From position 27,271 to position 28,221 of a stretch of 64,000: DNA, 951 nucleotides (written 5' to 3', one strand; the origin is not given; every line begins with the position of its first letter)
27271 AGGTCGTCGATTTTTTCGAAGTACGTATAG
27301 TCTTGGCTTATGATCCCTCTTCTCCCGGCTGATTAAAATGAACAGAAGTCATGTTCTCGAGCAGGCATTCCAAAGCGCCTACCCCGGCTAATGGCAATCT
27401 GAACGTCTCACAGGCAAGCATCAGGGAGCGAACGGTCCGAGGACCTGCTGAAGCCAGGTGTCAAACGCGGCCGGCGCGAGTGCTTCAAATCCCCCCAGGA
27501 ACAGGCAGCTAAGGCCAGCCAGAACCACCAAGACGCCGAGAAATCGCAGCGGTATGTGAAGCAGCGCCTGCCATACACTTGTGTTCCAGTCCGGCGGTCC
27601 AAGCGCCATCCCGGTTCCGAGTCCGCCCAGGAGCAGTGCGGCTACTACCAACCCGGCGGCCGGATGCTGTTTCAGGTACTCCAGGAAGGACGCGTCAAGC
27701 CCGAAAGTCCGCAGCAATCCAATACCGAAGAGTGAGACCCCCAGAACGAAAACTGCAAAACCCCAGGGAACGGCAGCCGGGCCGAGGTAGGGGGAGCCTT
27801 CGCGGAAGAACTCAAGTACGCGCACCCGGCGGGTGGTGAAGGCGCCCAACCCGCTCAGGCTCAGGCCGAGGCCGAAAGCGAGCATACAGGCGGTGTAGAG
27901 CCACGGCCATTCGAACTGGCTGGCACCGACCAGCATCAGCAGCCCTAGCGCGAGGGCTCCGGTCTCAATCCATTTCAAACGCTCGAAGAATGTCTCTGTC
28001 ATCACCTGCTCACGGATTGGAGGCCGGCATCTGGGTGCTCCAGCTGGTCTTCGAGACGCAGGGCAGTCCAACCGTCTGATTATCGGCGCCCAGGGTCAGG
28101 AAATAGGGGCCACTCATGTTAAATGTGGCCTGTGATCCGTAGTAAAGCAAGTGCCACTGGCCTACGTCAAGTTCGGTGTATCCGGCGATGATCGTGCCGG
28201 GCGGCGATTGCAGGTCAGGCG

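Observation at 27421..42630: Candidate undescribed surface system: an all-exported 9-gene cluster facing an XRE-NTPase-TPR regulator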

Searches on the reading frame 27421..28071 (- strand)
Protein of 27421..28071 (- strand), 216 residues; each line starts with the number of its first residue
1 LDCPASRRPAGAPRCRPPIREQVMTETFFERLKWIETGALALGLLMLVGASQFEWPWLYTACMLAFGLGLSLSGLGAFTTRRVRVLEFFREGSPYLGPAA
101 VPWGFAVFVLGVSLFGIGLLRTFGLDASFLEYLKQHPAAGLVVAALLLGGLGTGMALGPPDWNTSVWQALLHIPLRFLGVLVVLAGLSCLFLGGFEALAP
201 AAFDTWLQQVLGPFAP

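Call 4: search_protein_families(library=pfam, max_evalue=0.1, proteins=[window:27421-28071:-])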
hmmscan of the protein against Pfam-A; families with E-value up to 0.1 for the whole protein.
window:27421-28071:- (216 aa): 0 families
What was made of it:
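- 27421..28002 (-): Small membrane protein (193 aa, at least four hydrophobic segments), starting 7 nt after the BIG2 stop. No Pfam hit (call 4).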

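Call 5: search_protein_families(library=ncbifam, max_evalue=0.1, proteins=[window:27421-28071:-])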
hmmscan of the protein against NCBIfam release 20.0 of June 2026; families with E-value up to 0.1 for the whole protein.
window:27421-28071:- (216 aa): 0 families

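Call 52: search_protein_families(library=padloc, max_evalue=0.001, proteins=[window:27421-28002:-])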
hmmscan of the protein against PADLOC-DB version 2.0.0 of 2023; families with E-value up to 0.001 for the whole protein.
window:27421-28002:- (193 aa): 0 families

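Call 56: search_protein_families(library=phrogs, max_evalue=0.01, proteins=[window:27421-28002:-])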
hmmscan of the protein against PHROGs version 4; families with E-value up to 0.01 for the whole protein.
window:27421-28002:- (193 aa): 0 families
